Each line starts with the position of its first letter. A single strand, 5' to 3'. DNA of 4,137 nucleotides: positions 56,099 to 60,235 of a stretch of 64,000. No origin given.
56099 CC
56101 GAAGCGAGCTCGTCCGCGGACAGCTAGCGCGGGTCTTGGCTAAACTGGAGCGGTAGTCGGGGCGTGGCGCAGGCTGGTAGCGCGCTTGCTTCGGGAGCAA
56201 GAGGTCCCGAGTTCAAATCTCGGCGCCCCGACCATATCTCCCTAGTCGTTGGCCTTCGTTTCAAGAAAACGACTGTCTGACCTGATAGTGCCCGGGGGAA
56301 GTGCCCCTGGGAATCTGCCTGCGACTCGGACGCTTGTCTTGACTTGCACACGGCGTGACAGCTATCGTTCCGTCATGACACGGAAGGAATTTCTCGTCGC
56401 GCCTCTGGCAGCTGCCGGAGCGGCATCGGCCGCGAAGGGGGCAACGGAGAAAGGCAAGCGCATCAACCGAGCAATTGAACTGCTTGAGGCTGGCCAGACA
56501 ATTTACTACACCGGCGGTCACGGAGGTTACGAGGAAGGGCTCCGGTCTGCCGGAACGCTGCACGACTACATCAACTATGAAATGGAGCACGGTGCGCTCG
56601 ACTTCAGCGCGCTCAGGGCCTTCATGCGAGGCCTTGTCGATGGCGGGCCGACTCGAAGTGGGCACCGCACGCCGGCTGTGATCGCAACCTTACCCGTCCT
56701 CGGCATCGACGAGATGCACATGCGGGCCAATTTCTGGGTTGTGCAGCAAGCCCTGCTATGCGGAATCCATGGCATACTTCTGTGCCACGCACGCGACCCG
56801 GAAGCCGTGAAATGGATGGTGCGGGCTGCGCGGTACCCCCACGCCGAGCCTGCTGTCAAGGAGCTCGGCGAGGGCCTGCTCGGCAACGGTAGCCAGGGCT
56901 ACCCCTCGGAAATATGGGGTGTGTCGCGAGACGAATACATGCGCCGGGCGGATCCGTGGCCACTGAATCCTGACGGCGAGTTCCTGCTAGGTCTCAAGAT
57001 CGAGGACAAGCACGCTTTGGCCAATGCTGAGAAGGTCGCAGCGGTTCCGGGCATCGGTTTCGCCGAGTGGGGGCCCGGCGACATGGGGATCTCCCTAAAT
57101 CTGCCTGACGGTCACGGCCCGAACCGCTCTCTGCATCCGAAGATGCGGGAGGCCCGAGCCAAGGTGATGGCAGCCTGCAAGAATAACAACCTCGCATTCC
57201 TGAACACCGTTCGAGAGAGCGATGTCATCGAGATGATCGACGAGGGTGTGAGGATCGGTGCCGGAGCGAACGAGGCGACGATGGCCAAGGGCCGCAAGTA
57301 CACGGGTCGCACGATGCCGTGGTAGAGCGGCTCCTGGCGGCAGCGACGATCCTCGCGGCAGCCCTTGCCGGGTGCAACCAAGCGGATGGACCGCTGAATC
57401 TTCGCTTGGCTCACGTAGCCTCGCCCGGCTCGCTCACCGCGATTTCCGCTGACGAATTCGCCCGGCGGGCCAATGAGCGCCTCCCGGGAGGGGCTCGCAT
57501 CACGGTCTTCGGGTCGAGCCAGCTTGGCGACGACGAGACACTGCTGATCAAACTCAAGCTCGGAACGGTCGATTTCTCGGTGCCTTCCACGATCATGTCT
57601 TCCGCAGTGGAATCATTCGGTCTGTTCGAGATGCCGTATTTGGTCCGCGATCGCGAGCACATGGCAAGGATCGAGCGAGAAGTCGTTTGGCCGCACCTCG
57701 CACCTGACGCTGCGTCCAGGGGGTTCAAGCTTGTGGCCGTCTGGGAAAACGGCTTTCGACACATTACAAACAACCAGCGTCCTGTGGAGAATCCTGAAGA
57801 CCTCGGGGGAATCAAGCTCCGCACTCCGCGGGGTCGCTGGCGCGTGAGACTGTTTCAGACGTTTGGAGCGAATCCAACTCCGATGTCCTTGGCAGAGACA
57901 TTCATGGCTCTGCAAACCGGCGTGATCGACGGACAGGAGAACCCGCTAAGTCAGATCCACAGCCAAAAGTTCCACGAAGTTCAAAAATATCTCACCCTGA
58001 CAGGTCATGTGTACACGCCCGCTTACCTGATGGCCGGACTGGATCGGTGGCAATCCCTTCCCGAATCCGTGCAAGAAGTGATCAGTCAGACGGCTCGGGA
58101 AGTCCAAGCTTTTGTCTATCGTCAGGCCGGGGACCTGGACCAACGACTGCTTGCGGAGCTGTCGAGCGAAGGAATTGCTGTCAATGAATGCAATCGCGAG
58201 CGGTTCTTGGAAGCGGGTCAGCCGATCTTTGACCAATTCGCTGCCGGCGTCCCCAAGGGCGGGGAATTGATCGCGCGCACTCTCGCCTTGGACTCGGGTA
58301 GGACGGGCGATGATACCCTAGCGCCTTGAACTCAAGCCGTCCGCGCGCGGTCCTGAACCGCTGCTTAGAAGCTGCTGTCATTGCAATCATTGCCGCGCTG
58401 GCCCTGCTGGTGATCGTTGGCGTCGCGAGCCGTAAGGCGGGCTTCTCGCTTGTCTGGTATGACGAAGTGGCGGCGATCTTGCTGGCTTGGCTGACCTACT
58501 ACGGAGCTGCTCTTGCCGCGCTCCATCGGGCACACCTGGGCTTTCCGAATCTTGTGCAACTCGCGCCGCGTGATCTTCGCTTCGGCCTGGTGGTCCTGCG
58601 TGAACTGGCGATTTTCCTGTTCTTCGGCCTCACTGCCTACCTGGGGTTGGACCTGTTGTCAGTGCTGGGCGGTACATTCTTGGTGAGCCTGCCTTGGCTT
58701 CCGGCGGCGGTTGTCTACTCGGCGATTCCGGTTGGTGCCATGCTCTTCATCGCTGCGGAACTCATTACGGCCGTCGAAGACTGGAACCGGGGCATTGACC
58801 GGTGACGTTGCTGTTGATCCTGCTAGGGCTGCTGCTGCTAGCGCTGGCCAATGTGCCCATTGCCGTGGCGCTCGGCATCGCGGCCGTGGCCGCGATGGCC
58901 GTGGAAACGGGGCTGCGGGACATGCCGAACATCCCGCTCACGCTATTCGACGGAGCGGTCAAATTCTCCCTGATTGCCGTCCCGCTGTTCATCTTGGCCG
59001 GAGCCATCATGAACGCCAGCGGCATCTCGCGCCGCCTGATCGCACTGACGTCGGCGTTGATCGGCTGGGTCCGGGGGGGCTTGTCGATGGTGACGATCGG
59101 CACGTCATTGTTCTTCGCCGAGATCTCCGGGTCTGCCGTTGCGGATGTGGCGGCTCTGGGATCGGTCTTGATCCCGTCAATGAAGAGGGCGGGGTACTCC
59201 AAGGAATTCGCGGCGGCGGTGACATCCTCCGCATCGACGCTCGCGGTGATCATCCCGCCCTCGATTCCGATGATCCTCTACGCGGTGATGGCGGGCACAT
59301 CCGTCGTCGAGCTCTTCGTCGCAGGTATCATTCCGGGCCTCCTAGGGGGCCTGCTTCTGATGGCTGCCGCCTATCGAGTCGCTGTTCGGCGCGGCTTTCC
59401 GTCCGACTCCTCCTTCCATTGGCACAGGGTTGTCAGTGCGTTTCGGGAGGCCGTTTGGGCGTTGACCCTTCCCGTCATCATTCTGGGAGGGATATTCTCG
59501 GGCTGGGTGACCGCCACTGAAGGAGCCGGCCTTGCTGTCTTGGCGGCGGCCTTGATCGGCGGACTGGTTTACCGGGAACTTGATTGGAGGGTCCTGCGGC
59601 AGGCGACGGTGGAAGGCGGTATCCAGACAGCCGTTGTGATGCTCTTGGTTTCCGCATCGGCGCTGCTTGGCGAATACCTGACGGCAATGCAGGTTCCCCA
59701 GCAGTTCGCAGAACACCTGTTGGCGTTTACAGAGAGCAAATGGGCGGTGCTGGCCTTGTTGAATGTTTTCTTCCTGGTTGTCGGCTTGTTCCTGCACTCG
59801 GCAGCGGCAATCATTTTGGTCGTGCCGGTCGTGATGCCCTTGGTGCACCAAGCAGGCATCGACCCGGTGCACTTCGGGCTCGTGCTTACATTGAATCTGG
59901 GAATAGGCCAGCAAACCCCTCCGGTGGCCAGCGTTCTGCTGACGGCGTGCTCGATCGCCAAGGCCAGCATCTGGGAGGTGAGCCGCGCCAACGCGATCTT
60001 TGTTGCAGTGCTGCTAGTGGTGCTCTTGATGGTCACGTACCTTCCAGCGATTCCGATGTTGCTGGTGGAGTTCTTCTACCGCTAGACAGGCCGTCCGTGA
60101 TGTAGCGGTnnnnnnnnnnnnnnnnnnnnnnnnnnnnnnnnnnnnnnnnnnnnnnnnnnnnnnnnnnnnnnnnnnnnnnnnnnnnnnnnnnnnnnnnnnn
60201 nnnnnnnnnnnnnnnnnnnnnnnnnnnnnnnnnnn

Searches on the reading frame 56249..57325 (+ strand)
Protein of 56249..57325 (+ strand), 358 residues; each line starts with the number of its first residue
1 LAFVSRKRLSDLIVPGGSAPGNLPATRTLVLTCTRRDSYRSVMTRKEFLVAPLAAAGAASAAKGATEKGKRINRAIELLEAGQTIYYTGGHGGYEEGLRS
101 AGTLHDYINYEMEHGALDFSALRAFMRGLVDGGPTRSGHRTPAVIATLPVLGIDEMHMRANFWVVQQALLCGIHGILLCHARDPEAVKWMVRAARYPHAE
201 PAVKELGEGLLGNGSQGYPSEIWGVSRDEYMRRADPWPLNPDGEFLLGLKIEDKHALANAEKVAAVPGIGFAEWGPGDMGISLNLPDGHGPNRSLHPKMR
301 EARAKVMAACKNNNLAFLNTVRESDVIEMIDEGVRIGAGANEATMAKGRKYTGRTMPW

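Call 13: search_protein_families(library=pfam, proteins=[window:56249-57325:+], max_evalue=0.01)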
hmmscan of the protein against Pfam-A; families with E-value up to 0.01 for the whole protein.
window:56249-57325:+ (358 aa): 1 family
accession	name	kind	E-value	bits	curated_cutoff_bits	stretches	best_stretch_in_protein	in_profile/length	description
PF03328.21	HpcH_HpaI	-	7.8e-07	29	25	1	168-322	80-192/221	HpcH/HpaI aldolase/citrate lyase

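Call 72: search_solved_structures(query=window:56375-57325:+, max_evalue=0.01)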
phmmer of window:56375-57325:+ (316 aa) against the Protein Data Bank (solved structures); distinct sequences matched with E-value up to 0.01: 3.
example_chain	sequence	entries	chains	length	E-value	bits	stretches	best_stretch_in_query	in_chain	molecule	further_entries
4mf4_A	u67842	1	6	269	0.00017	24.3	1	117-274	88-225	HpcH/HpaI aldolase/citrate lyase family protein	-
1izc_A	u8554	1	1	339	0.0043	19.6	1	186-294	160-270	macrophomate synthase intermolecular Diels-Alderase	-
2vws_A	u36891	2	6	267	0.0077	18.8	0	188-263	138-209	YFAU, 2-KETO-3-DEOXY SUGAR ALDOLASE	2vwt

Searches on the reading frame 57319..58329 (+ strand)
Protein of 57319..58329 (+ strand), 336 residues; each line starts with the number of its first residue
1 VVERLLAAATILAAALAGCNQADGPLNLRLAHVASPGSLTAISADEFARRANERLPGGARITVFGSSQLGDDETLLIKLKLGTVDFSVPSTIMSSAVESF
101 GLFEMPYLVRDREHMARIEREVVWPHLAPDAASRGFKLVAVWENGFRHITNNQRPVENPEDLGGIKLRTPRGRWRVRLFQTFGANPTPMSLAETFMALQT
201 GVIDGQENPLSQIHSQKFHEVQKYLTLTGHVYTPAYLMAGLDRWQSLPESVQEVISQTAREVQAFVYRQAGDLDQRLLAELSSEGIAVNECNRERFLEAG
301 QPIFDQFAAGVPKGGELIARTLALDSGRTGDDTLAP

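Call 13: search_protein_families(library=pfam, proteins=[window:57319-58329:+], max_evalue=0.01)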
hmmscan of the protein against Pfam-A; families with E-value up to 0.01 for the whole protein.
window:57319-58329:+ (336 aa): 1 family
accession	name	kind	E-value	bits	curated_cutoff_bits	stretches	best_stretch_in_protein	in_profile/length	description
PF03480.18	DctP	-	4.8e-83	279.2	23.4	1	30-308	1-283/286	Bacterial extracellular solute-binding protein, family 7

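Call 71: search_solved_structures(query=window:57319-58329:+, max_evalue=1e-10)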
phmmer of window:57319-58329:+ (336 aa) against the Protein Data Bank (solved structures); distinct sequences matched with E-value up to 1e-10: 82 (the best 60 are shown).
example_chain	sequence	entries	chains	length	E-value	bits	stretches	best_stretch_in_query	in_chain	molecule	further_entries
4nq8_A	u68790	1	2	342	8.6e-51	176.4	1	5-307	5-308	Putative periplasmic substrate-binding transport protein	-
4p9k_A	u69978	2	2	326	3.4e-46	161.3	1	34-309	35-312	TRAP dicarboxylate transporter, DctP subunit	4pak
4p47_A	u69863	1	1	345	3.8e-46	161.1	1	27-314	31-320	TRAP dicarboxylate transporter, DctP subunit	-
7bbr_A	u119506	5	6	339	1.2e-45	159.5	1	23-313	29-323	Putative TRAP transporter solute receptor DctP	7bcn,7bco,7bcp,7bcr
4ovs_A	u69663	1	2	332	6.2e-45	157.2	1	26-284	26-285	TRAP dicarboxylate transporter, DctP subunit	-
4pdh_A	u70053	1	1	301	3.1e-44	154.9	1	33-308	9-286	TRAP dicarboxylate transporter, DctP subunit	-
4pdd_A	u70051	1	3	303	1.4e-43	152.7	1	59-319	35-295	TRAP dicarboxylate transporter, DctP subunit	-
9fve_A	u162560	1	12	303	2.1e-43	152.1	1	24-311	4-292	Sialic acid-binding periplasmic protein SiaP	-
9fvb_A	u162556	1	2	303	1.7e-42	149.1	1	24-311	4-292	Sialic acid-binding periplasmic protein SiaP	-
4mag_A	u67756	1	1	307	5.1e-42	147.6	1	28-311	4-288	Sialic Acid Binding Protein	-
7a5q_A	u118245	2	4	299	5.5e-42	147.5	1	28-311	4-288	DctP family TRAP transporter solute-binding subunit | Sialic acid-binding periplasmic protein SiaP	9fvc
4mmp_A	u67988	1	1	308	1.7e-41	145.8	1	27-315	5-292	Sialic Acid Binding Protein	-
9bhf_A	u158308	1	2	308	3.1e-41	145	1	31-320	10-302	DctP family TRAP transporter solute-binding subunit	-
9bh3_A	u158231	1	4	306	4.3e-41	144.5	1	41-320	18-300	DctP family TRAP transporter solute-binding subunit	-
7a5c_A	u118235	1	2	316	8.7e-41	143.5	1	22-311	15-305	Sialic acid-binding periplasmic protein SiaP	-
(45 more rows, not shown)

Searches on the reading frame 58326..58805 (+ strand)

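Call 13: search_protein_families(library=pfam, proteins=[window:58326-58805:+], max_evalue=0.01)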
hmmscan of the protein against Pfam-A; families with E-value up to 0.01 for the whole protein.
window:58326-58805:+ (159 aa): 1 family
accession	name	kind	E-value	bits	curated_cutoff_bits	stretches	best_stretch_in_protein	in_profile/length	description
PF04290.18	DctQ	-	1.9e-17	63.9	28.3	1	25-154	1-131/132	Tripartite ATP-independent periplasmic transporters, DctQ component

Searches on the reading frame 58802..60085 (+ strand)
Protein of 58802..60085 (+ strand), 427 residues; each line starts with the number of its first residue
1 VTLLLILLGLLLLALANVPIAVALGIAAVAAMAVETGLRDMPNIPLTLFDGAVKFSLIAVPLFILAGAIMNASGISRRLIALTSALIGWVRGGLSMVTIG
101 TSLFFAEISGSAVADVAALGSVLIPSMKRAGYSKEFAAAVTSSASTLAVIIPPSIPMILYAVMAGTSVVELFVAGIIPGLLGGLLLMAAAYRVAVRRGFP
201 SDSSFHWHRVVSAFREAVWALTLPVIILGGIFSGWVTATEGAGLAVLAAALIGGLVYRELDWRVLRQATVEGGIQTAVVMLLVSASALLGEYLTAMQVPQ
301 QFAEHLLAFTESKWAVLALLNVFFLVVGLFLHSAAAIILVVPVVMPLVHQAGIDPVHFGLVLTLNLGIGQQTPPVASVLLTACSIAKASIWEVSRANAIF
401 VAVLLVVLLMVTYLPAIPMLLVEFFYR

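Call 13: search_protein_families(library=pfam, proteins=[window:58802-60085:+], max_evalue=0.01)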
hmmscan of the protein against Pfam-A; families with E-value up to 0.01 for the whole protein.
window:58802-60085:+ (427 aa): 3 families
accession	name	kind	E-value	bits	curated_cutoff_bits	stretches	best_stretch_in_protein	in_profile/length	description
PF06808.19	DctM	-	2.6e-112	376.1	23.8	1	8-417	2-413/413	Tripartite ATP-independent periplasmic transporter, DctM component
PF03600.22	CitMHS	-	3.5e-06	26.8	31.9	1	277-415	40-177/336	Citrate transporter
PF03606.21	DcuC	-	0.0076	15.3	23.1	0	33-413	53-457/461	C4-dicarboxylate anaerobic carrier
